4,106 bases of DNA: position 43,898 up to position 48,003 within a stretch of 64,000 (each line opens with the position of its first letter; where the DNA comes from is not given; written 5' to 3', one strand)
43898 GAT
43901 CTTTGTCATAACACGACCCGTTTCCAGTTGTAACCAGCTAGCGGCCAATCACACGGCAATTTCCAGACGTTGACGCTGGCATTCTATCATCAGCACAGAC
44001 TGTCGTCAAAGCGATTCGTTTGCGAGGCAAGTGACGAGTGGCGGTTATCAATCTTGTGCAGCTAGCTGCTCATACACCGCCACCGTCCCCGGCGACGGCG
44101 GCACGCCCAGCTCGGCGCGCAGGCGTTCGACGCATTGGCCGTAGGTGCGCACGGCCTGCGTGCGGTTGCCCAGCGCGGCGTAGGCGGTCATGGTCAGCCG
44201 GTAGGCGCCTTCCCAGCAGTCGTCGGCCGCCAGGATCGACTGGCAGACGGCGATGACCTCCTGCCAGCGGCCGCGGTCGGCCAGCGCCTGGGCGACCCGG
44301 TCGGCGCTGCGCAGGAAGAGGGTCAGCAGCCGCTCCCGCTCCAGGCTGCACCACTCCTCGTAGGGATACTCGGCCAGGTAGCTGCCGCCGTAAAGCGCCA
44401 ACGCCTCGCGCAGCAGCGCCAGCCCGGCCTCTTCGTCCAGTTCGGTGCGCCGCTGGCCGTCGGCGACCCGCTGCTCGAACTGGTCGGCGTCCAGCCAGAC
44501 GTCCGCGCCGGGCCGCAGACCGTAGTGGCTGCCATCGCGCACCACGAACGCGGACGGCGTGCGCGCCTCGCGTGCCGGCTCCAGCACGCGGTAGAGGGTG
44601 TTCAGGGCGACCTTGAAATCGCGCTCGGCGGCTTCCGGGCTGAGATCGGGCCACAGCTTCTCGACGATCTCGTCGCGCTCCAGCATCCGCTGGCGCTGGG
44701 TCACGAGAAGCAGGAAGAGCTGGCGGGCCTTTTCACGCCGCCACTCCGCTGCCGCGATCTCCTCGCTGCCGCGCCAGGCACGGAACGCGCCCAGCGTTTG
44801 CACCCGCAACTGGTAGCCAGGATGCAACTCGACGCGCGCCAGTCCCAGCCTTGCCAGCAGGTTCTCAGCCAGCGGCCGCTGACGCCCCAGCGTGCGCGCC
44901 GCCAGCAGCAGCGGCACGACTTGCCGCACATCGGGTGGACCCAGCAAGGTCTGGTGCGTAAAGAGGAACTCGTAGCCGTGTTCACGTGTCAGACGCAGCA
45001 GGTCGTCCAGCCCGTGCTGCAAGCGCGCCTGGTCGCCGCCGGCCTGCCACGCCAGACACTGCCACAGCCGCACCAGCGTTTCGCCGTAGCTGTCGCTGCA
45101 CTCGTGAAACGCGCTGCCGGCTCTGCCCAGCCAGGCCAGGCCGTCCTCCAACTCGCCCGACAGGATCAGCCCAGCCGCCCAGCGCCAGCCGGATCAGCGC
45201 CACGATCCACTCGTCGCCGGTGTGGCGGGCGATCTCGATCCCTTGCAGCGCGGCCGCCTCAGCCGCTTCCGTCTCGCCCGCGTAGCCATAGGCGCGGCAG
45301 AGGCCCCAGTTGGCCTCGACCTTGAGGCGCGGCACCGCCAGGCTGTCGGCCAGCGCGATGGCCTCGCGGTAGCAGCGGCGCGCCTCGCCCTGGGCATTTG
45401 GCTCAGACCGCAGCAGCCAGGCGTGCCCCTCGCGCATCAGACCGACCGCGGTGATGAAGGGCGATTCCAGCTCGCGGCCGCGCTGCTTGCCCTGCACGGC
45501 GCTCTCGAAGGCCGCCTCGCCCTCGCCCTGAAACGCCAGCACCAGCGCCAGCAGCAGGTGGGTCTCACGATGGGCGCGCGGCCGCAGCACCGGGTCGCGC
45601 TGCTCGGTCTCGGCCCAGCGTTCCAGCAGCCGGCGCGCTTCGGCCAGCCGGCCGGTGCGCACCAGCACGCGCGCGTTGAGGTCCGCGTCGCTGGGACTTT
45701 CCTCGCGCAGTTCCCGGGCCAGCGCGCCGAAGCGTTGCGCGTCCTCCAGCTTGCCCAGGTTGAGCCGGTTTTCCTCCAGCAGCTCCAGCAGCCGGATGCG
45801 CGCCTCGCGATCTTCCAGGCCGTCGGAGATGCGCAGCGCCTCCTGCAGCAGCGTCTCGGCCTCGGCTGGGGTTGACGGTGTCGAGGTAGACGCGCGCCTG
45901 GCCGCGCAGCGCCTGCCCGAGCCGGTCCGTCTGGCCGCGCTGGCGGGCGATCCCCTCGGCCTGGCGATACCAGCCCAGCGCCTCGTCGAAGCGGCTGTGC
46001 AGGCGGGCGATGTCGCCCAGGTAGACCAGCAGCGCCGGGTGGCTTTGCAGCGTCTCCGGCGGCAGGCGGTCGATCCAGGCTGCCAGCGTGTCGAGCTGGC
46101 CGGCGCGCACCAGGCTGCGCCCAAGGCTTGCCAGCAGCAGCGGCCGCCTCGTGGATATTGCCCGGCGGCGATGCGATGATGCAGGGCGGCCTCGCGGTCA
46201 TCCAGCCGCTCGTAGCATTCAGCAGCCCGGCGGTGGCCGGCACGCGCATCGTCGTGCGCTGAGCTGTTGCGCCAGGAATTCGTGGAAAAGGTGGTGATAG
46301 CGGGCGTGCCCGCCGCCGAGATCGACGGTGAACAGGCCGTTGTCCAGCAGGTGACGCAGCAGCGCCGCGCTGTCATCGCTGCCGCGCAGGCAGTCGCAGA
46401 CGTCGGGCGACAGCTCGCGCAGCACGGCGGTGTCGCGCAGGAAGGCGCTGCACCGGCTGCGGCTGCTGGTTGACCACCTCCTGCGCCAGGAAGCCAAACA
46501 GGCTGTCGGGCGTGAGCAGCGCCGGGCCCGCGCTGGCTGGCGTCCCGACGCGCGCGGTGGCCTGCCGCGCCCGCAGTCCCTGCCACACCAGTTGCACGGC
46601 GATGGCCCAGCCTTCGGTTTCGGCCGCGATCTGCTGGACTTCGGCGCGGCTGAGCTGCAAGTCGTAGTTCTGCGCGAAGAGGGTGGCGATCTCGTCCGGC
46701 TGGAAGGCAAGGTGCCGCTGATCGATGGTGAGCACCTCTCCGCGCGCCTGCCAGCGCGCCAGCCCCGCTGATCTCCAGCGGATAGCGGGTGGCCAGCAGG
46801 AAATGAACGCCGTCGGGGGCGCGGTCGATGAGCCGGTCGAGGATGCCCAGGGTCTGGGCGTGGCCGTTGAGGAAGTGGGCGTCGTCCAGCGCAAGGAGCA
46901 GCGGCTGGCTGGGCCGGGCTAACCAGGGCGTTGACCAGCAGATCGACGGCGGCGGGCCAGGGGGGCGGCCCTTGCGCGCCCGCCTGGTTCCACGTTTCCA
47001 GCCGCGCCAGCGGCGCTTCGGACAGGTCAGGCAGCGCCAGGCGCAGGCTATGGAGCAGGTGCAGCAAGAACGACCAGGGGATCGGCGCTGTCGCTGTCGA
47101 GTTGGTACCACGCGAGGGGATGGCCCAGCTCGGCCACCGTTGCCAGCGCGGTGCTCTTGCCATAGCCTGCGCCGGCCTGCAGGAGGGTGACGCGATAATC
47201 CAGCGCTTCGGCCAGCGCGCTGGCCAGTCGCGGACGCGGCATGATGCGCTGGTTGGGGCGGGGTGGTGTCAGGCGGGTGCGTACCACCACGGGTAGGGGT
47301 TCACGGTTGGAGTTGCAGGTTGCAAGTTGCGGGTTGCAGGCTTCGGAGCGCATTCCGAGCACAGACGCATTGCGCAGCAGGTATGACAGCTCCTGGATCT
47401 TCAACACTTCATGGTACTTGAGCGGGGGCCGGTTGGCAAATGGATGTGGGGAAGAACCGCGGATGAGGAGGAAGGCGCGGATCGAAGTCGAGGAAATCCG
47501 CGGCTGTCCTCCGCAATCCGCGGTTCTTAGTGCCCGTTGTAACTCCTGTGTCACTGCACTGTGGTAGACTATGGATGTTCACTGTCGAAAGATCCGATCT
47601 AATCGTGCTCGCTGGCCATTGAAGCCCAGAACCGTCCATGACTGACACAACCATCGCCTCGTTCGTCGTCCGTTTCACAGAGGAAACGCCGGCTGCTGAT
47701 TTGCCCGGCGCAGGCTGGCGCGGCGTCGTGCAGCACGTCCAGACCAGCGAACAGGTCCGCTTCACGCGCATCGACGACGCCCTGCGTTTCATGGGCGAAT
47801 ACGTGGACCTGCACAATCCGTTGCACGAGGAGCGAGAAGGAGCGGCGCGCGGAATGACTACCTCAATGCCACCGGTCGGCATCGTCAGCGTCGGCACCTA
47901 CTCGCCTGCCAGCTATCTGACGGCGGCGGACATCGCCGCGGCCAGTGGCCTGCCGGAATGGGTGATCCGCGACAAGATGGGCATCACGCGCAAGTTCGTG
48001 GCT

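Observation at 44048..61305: SARP/STAND-regulated acyl-chain cluster with two atypical KASIII, two AMP-ligases, a FabG-like reductase and three hydrolases; possible head-to-head condensation or alkyl-metabolite pathway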

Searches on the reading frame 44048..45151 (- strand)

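Call 5: search_protein_families(library=pfam, proteins=[window:44048-45151:-], max_evalue=0.01)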
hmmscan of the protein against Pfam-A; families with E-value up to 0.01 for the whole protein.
window:44048-45151:- (367 aa): 5 families
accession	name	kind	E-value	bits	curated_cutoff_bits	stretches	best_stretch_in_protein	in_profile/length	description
PF03704.23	BTAD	-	7.7e-28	98.1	22.1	1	220-363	1-145/146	Bacterial transcriptional activator domain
PF00486.34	Trans_reg_C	-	0.00073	20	26.2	1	140-193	8-60/77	Transcriptional regulatory protein, C terminal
PF08995.15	NIP_1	-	0.0018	19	25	1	282-340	21-82/82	Necrosis inducing protein-1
PF13176.12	TPR_7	-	0.0024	18.3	27.9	0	323-344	8-28/36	Tetratricopeptide repeat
PF13374.12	TPR_10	-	0.0032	17.9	27.5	0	323-349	11-37/42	Tetratricopeptide repeat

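Call 6: search_protein_families(library=ncbifam, proteins=[window:44048-45151:-], max_evalue=0.001)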
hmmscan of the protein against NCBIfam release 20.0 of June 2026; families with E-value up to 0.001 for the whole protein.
window:44048-45151:- (367 aa): 1 family
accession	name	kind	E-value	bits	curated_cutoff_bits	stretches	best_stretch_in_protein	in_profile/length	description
NF041231.1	BagI_FevR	exception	6.8e-11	42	500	1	128-353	4-222/315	AfsR/SARP family transcriptional regulator BagI/FevR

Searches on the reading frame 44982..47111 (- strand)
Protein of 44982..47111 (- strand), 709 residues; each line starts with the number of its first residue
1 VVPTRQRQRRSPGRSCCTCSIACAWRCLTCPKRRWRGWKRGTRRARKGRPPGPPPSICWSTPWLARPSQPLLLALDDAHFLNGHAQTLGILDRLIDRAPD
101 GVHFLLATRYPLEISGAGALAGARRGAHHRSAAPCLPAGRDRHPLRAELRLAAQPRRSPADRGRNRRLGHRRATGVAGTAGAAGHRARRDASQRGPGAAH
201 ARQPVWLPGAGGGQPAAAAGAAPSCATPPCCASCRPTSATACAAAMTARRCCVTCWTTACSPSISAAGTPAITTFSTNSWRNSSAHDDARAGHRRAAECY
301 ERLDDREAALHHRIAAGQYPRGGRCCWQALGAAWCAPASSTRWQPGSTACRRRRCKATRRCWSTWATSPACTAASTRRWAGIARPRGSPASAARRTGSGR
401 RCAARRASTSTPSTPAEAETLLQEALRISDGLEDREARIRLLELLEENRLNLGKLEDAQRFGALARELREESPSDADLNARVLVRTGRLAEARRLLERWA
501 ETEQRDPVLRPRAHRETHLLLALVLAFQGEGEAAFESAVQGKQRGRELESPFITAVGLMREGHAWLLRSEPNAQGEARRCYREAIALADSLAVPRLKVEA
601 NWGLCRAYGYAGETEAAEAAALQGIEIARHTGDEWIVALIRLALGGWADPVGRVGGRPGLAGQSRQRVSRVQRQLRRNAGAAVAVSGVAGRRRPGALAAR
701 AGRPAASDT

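Call 5: search_protein_families(library=pfam, proteins=[window:44982-47111:-], max_evalue=0.01)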
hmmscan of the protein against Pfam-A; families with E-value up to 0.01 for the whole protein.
window:44982-47111:- (709 aa): 2 families
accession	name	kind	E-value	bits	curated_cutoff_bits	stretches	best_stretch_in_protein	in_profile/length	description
PF14559.12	TPR_19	-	0.004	17.9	25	1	463-507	12-59/68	Tetratricopeptide repeat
PF13424.12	TPR_12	-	0.0064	17.1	30.1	0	416-471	20-77/77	Tetratricopeptide repeat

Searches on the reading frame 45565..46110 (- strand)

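Call 5: search_protein_families(library=pfam, proteins=[window:45565-46110:-], max_evalue=0.01)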
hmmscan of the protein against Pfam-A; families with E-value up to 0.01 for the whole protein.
window:45565-46110:- (181 aa): 1 family
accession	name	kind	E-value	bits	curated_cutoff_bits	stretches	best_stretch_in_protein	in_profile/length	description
PF13424.12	TPR_12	-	0.0031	18.1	30.1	1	27-76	5-56/77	Tetratricopeptide repeat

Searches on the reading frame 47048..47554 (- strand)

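Call 5: search_protein_families(library=pfam, proteins=[window:47048-47554:-], max_evalue=0.01)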
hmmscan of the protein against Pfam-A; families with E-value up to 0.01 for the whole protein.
window:47048-47554:- (168 aa): 1 family
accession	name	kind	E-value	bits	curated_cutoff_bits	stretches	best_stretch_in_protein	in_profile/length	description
PF25199.1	nSTAND_NTPase5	-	0.0015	18.8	34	1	115-142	36-63/145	Novel STAND NTPase 5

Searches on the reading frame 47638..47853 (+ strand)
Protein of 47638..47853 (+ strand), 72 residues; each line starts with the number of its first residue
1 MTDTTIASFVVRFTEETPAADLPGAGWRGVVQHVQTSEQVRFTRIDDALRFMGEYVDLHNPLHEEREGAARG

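Call 77: predict_structure(alignment_id=A5)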
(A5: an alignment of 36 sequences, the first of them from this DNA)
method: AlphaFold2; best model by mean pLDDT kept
length: 72 residues; sequences in the alignment: 36
mean_pLDDT: 75.5   pTM: 0.55
mean pLDDT of the five models: 75.5, 74.8, 74.6, 72.7, 72.1
residues with pLDDT >= 90: 23; 70-90: 23; 50-70: 14; < 50: 12
segments of 3 or more residues with pLDDT < 50: 62-69
pLDDT, mean of each block of 10 residues (from residue 1): 79 80 73 92 90 73 49 44
secondary structure, 60 per line:
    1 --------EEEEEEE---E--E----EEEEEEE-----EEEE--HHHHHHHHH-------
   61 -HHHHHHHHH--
elements in order: E9-15 E27-33 E39-42 H45-53 H62-70

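Call 79: fold_search(model_id=the predicted structure, library=pdb)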
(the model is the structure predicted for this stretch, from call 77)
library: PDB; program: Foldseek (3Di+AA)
matches with E <= 10: 202; with E <= 0.001: 0
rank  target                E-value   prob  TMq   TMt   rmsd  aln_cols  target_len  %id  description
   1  8p16_6                9.6e-01  0.57  0.47  0.13   5.1        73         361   10  E167K RF2 on E. coli 70S release complex with UGG (Structure I) (released 2024-05-22)
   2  4v67_AX               9.6e-01  0.54  0.46  0.12   6.7        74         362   18  Crystal structure of a translation termination complex formed with release factor RF2. (released 2014-07-09)
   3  6bp6_A                1.0e+00  0.08  0.26  0.25   7.9        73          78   14  Crystal structure of Commd9 COMM domain (released 2018-08-15)
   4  7ut1_B                1.1e+00  0.35  0.36  0.14   4.4        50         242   12  Higher-order assembly of multiple MMTV strand transfer complex intasomes (released 2022-08-24)
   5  4v5e_AY               1.2e+00  0.41  0.45  0.12   7.1        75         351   17  Insights into translational termination from the structure of RF2 bound to the ribosome (released 2014-07-09)
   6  7d8k_MODEL_1_A        1.6e+00  0.25  0.38  0.40   5.2        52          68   12  Solution structure of the methyl-CpG binding domain of MBD6 from Arabidopsis thaliana (released 2021-10-20)
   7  9d7r_2w               2.1e+00  0.33  0.49  0.18   5.8        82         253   13  Crystal structure of the wild-type Thermus thermophilus 70S ribosome in complex with Fva1 antimicrobial peptide, mRNA (released 2024-11-13)
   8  4v5j_AY               2.1e+00  0.21  0.40  0.12   7.1        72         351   14  Structure of the 70S ribosome bound to Release factor 2 and a substrate analog provides insights into catalysis of pe (released 2014-07-09)
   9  4v63_AX               2.2e+00  0.30  0.46  0.13   6.2        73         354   12  Structural basis for translation termination on the 70S ribosome. (released 2014-07-09)
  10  2yzt                  2.2e+00  0.21  0.40  0.42   4.2        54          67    9  Crystal structure of uncharacterized conserved protein from Thermus thermophilus HB8 (released 2007-11-06)
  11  2x74_A                2.3e+00  0.35  0.44  0.19   3.4        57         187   12  Human foamy virus integrase - catalytic core. (released 2010-08-11)
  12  2ihr                  2.3e+00  0.21  0.41  0.12   6.9        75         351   17  RF2 of Thermus thermophilus (released 2007-02-20)
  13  2x6s_D                2.7e+00  0.33  0.44  0.21   3.3        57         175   12  Human foamy virus integrase - catalytic core. Magnesium-bound structure. (released 2010-08-11)
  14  5j30_XY               2.7e+00  0.28  0.46  0.16   5.8        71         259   11  Thermus thermophilus 70S termination complex containing E. coli RF1 (released 2016-10-12)
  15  2x78_B                2.8e+00  0.33  0.44  0.20   3.4        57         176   12  Human foamy virus integrase - catalytic core. (released 2010-08-11)
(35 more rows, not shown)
